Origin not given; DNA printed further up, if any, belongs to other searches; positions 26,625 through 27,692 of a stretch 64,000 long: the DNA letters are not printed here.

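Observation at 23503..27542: SIR2-HerA cassette extended by a translationally coupled KTSC-domain gene and a Cys-cluster PD-(D/E)XK nuclease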

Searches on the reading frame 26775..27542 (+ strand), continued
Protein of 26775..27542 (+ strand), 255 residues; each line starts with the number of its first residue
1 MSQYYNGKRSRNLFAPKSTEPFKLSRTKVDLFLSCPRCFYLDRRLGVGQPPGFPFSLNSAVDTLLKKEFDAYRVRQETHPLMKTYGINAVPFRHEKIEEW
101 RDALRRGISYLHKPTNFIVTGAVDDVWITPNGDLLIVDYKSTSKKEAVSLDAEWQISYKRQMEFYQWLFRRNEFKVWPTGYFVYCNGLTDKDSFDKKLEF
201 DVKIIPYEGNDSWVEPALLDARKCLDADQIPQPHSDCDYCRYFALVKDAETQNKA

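Call 72: find_encoding_contigs(protein=P0011, flank=7000, max_places=2)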
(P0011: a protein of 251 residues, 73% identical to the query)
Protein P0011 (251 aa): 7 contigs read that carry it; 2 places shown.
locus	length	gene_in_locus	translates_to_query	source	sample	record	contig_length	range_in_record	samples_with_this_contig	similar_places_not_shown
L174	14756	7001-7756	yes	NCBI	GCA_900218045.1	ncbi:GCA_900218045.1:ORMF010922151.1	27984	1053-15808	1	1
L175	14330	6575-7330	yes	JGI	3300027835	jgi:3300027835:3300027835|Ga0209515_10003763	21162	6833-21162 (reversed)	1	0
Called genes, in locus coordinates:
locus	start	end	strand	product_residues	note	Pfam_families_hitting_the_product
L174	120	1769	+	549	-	PF13245:AAA_19, PF01443:Viral_helicase1 (faint), PF00580:UvrD-helicase, PF13361:UvrD_C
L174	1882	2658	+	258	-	PF12705:PDDEXK_1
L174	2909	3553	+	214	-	-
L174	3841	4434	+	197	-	PF00589:Phage_integrase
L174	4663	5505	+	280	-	PF02353:CMAS, PF03848:TehB (weak), PF01135:PCMT, PF01209:Ubie_methyltran, PF13847:Methyltransf_31, PF08241:Methyltransf_11, PF08242:Methyltransf_12, PF13649:Methyltransf_25, +2 more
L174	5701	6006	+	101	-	PF04365:BrnT_toxin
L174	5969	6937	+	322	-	PF00462:Glutaredoxin (weak), PF13417:GST_N_3, PF13409:GST_N_2 (weak)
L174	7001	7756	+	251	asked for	PF12705:PDDEXK_1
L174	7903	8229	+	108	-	PF05973:Gp49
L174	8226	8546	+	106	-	PF21716:dnstrm_HI1420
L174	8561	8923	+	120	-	-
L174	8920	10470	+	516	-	PF00106:adh_short, PF13561:adh_short_C2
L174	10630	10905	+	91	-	PF04365:BrnT_toxin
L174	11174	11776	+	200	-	-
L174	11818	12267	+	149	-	PF12844:HTH_19, PF13560:HTH_31 (weak), PF13744:HTH_37 (weak), PF01381:HTH_3, PF13443:HTH_26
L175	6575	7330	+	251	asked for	PF12705:PDDEXK_1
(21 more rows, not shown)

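Call 73: find_encoding_contigs(protein=P0006, flank=7000, max_places=2)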
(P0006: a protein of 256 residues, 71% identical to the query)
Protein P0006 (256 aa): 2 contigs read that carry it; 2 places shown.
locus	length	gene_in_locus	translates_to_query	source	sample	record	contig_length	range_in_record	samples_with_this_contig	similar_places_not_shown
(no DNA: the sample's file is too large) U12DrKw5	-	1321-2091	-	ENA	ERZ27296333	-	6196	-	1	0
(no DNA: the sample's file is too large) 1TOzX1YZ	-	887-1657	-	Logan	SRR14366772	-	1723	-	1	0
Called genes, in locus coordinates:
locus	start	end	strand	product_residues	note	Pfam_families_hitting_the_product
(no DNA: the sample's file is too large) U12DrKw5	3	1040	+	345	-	?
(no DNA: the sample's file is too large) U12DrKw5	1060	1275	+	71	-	PF13619:KTSC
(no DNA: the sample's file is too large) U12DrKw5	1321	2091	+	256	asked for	PF12705:PDDEXK_1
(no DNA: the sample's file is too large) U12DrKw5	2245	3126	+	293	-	-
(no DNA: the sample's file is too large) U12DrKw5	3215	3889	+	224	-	PF02586:SRAP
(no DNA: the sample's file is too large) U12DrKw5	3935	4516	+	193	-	PF00717:Peptidase_S24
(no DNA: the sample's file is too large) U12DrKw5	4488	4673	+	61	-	PF00817:IMS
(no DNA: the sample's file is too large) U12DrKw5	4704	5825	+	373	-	PF00817:IMS, PF11799:IMS_C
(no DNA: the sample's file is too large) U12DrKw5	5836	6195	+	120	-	?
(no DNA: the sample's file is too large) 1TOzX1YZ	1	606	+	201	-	?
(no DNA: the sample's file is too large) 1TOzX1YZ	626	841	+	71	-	PF13619:KTSC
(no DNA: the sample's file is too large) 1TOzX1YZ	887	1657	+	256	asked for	PF12705:PDDEXK_1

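Call 81: find_encoding_contigs(protein=P0005, flank=5000, max_places=2)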
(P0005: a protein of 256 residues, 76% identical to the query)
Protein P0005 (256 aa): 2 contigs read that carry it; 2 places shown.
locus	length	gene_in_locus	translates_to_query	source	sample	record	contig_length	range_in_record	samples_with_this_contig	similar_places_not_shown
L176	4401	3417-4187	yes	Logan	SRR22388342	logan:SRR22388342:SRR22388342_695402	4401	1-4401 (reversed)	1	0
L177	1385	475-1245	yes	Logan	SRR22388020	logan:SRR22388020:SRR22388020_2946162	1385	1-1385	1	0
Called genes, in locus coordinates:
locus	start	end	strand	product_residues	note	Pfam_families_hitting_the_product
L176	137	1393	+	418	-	PF13289:SIR2_2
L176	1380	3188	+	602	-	PF01580:FtsK_SpoIIIE (faint), PF01935:DUF87, PF05872:HerA_C (weak)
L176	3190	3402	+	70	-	PF13619:KTSC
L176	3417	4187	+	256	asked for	PF12705:PDDEXK_1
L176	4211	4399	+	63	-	?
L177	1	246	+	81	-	?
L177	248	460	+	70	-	PF13619:KTSC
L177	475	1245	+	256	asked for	PF12705:PDDEXK_1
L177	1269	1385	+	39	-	?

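Call 82: find_encoding_contigs(protein=P0004, flank=5000, max_places=2)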
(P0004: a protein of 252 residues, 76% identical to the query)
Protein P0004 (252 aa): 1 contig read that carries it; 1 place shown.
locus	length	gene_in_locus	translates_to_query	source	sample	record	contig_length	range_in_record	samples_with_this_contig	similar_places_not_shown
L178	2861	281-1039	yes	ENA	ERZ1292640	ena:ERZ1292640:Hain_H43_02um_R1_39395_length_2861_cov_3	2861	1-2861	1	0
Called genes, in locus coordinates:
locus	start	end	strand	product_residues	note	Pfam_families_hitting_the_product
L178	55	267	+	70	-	PF13619:KTSC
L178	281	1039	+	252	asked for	PF12705:PDDEXK_1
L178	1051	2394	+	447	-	-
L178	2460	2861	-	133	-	?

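Call 83: find_encoding_contigs(protein=P0035, flank=5000, max_places=2)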
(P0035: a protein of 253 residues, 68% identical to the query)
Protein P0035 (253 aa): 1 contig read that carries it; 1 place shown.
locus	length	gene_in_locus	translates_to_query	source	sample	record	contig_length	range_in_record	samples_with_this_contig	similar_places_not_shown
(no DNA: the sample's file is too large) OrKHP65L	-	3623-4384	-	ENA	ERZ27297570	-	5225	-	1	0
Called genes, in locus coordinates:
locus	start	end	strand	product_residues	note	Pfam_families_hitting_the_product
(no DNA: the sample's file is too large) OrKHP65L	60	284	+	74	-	PF08378:NERD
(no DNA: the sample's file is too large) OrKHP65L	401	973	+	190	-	-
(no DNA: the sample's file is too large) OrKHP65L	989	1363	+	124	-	PF02151:UVR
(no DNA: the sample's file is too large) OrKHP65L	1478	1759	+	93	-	PF05899:Cupin_3, PF07883:Cupin_2 (weak)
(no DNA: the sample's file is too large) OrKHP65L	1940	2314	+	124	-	PF05973:Gp49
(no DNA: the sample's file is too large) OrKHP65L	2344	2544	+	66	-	-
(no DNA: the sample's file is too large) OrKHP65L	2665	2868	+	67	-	-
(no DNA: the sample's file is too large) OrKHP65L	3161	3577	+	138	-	PF02498:Bro-N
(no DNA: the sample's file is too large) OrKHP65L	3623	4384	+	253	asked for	PF12705:PDDEXK_1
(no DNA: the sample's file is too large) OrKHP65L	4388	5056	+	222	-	PF02586:SRAP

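Call 84: predict_structure(alignment_id=A1)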
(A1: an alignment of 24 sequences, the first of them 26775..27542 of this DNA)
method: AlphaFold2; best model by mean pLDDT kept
length: 255 residues; sequences in the alignment: 24
mean_pLDDT: 81.4   pTM: 0.81
mean pLDDT of the five models: 81.4, 79.8, 78.9, 78.9, 76.3
residues with pLDDT >= 90: 107; 70-90: 89; 50-70: 36; < 50: 23
segments of 3 or more residues with pLDDT < 50: 1-5, 144-150, 191-198
pLDDT, mean of each block of 10 residues (from residue 1): 52 88 93 93 84 56 76 85 87 91 82 96 92 91 51 70 95 95 68 46 83 97 95 87 86 72
secondary structure, 60 per line:
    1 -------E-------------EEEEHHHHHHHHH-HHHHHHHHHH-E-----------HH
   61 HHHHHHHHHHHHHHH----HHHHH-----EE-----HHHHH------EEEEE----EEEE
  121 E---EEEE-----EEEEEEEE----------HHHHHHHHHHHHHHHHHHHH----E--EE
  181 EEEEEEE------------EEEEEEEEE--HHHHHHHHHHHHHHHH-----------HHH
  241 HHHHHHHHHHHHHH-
elements in order: E22-25 H26-34 H36-45 H59-75 H80-84 H97-101 E108-112 E117-121 E125-128 E134-141 H152-171 E179-187 E200-208 H211-226 H238-254

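Call 92: fold_search(model_id=the predicted structure, library=pdb)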
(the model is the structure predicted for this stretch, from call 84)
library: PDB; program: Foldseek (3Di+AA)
matches with E <= 10: 404; with E <= 0.001: 11
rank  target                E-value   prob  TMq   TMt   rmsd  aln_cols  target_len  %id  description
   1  3h4r                  4.9e-06  1.00  0.40  0.45  10.3       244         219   14  Crystal structure of E. coli RecE exonuclease (released 2009-05-26)
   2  6ppr_A                5.5e-05  1.00  0.43  0.16  12.0       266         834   15  Cryo-EM structure of AdnA(D934A)-AdnB(D1014A) in complex with AMPPNP and DNA (released 2019-11-20)
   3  8d3l_J                6.6e-05  1.00  0.40  0.45   7.4       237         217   10  Type I-C Cas4-Cas1-Cas2 complex bound to a PAM/PAM prespacer (released 2022-11-02)
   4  6ppu_A                7.0e-05  1.00  0.44  0.21  12.6       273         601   15  Cryo-EM structure of AdnAB-AMPPNP-DNA complex (released 2019-11-20)
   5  8d3l_I                8.5e-05  1.00  0.45  0.50   6.2       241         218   13  Type I-C Cas4-Cas1-Cas2 complex bound to a PAM/PAM prespacer (released 2022-11-02)
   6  7sjr_A                1.5e-04  1.00  0.43  0.15  13.2       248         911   16  Cryo-EM structure of AdnA-AdnB(W325A) in complex with DNA and AMPPNP (released 2021-12-22)
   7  8xa9_B                1.7e-04  1.00  0.35  0.40   9.2       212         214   15  Human MGME1 in complex with 5'-overhang DNA (released 2024-03-20)
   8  5zyv_A                1.8e-04  0.99  0.31  0.38  10.2       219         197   16  Crystal structure of human MGME1 with single strand DNA2 and Ca2+ (released 2018-09-19)
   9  9np6_A                2.9e-04  1.00  0.43  0.15  13.0       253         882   15  Cryo-EM structure of AdnA(D934A)-AdnB(D1014A) in complex with AMPPNP and blunt end DNA (released 2025-03-19)
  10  4ic1_D                4.0e-04  1.00  0.39  0.47   8.8       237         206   14  Crystal structure of SSO0001 (released 2013-01-16)
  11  8xa9_A                6.5e-04  1.00  0.36  0.41   9.0       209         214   15  Human MGME1 in complex with 5'-overhang DNA (released 2024-03-20)
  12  7lw9_A                1.2e-03  0.97  0.36  0.35  11.1       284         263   10  Human Exonuclease 5 crystal structure in complex with ssDNA, Sm, and Na (released 2021-07-14)
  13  7lwa_A                1.5e-03  1.00  0.44  0.43   9.3       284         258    9  Human Exonuclease 5 crystal structure (T88E) in complex with ssDNA and Mg (released 2021-07-14)
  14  7ewy_D                1.5e-03  0.92  0.25  0.35  16.7       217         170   12  Crystal structure of Ebinur Lake virus cap snatching endonuclease (D79A mutant) (released 2022-01-26)
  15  1avq_C                2.4e-03  0.97  0.33  0.36   6.9       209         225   13  TOROIDAL STRUCTURE OF LAMBDA EXONUCLEASE DETERMINED AT 2.4 ANGSTROMS (released 1998-03-18)
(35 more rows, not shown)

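Call 102: find_related_loci(query=L084:5965-7770:+, collection=viral_contigs, flank=5000)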
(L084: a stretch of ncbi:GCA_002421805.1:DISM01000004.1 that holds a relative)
Query L084:5965-7770:+ (601 aa) in viral_contigs; peptide patterns used: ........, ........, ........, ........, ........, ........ (x = any residue, [..] = any of these).
7 stretches matched a pattern, but none encodes a relative of the query by tblastn (E <= 1e-3).

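Call 103: find_related_loci(query=A1, collection=viral_contigs, flank=5000)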
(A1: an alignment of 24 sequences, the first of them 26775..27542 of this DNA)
Query A1 (255 aa) in viral_contigs; peptide patterns used: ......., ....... (x = any residue, [..] = any of these).
89 stretches matched a pattern; 10 encode a relative of the query (tblastn E <= 1e-3); 10 distinct loci.
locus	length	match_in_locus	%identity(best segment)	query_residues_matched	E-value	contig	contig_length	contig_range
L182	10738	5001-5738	62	1-247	2e-109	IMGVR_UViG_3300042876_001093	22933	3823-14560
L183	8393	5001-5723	62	1-243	1e-108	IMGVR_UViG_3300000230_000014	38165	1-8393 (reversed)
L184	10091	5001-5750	61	1-252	2e-108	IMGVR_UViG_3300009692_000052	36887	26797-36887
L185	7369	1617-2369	62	1-253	2e-107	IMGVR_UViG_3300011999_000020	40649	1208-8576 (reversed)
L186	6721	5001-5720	61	1-242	2e-106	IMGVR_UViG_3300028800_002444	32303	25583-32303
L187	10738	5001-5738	60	1-246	4e-104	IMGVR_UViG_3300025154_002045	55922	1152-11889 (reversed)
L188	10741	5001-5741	58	1-247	3e-103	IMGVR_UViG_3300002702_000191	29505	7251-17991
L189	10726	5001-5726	58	1-242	2e-101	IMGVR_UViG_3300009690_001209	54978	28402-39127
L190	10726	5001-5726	58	1-242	2e-101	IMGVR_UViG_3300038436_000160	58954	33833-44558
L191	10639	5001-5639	48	23-242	9e-69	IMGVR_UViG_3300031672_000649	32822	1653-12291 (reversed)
